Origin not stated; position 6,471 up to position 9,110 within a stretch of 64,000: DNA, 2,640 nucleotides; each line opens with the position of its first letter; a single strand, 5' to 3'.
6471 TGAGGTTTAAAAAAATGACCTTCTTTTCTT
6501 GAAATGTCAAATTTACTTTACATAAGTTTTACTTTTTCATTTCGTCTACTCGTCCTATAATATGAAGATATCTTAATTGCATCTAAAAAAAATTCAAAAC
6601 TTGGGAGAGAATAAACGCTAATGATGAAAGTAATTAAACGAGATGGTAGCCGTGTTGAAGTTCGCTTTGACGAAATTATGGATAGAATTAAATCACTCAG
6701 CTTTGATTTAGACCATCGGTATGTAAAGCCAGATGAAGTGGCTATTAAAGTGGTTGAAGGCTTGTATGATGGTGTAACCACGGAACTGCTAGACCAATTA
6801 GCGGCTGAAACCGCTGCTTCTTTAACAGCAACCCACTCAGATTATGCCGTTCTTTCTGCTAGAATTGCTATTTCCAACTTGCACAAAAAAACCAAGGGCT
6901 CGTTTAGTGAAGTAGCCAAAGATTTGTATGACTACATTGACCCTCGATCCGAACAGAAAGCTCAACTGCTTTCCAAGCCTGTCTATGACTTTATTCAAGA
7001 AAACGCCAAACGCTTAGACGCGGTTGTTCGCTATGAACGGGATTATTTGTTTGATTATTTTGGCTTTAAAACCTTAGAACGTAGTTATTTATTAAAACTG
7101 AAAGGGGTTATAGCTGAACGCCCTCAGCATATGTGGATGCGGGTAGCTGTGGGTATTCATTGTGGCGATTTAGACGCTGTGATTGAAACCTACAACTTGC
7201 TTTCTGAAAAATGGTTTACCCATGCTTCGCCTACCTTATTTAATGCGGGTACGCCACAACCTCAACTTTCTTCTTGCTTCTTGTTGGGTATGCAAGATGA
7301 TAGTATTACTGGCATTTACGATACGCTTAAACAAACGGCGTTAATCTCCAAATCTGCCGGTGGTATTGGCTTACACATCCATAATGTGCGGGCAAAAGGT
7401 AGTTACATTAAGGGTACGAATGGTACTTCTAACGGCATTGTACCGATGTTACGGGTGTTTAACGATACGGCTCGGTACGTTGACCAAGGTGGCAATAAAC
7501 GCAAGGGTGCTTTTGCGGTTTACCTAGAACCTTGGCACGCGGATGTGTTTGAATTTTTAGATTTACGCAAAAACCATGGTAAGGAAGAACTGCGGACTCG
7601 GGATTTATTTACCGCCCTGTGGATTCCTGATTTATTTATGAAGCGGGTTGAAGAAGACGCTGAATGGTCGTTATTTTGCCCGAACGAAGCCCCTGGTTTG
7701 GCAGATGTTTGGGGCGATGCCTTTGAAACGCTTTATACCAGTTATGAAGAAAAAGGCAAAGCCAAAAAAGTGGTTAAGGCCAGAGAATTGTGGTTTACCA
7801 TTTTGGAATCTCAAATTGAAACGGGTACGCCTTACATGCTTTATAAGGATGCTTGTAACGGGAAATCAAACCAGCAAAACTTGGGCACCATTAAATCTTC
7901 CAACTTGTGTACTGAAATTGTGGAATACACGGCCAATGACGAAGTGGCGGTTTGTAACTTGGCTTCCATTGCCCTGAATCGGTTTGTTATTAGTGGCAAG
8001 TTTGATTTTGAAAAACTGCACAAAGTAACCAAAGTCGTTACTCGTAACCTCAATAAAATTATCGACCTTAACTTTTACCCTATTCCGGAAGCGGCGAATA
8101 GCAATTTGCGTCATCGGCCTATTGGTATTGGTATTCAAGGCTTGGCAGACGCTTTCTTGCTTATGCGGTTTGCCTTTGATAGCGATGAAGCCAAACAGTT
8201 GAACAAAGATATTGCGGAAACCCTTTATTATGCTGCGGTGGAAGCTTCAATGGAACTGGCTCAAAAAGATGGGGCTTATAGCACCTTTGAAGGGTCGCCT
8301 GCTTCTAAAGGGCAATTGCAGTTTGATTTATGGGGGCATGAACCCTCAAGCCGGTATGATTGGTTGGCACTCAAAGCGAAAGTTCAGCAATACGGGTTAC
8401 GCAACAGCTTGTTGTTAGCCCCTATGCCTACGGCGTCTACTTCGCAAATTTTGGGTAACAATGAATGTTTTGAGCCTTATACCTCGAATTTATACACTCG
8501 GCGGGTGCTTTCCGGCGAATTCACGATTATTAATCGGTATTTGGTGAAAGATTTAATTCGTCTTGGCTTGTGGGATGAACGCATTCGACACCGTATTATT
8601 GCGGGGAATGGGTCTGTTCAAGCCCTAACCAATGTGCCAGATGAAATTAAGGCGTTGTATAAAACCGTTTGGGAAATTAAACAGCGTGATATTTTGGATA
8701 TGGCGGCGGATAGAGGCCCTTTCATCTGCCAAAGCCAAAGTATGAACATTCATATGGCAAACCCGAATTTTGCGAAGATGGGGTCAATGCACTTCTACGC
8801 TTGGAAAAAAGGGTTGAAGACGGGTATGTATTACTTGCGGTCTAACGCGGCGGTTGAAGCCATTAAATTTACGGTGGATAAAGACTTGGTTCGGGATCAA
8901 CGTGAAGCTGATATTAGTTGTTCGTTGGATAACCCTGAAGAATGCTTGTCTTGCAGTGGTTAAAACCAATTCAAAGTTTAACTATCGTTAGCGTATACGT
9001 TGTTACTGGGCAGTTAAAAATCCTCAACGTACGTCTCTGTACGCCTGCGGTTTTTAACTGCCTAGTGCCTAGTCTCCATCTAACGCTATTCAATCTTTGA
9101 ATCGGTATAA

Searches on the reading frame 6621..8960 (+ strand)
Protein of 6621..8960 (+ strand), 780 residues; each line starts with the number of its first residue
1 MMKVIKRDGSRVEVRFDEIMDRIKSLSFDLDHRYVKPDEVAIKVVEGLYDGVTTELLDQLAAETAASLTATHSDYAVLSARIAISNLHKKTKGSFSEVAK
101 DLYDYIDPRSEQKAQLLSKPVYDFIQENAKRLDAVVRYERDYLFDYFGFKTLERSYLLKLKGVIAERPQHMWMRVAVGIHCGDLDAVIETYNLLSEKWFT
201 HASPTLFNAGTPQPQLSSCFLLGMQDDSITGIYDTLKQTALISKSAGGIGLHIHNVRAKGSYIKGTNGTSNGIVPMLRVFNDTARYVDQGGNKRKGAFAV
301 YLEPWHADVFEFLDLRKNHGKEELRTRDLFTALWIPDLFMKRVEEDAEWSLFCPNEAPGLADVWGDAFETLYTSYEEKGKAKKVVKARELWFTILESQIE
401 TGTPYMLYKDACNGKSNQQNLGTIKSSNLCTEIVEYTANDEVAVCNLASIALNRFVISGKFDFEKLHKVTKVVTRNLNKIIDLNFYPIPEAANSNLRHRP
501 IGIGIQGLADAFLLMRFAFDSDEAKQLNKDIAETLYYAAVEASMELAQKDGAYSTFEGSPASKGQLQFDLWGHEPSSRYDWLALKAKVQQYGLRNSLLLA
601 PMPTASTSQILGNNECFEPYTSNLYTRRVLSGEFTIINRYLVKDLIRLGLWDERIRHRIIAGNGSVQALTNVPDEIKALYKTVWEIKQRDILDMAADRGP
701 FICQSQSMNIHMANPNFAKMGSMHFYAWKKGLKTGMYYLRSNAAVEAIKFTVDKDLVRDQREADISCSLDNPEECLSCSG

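Call 31: list_cluster_members(proteins=[window:6621-8960:+, window:17537-19942:+, window:59374-61629:+, window:3360-4664:+, window:36800-37915:+, window:32097-36008:+])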
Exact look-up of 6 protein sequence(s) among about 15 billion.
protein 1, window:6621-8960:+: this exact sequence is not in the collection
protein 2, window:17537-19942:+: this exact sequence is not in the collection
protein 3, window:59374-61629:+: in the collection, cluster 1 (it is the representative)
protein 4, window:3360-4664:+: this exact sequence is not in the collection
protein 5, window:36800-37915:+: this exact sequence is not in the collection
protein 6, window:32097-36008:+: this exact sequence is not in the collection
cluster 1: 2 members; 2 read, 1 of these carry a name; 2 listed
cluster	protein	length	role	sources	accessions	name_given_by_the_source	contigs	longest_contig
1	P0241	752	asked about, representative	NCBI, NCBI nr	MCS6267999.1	MAG: NAD(+) synthase [Vampirovibrio sp.] | NAD(+) synthase [Vampirovibrio sp.]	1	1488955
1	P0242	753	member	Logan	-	-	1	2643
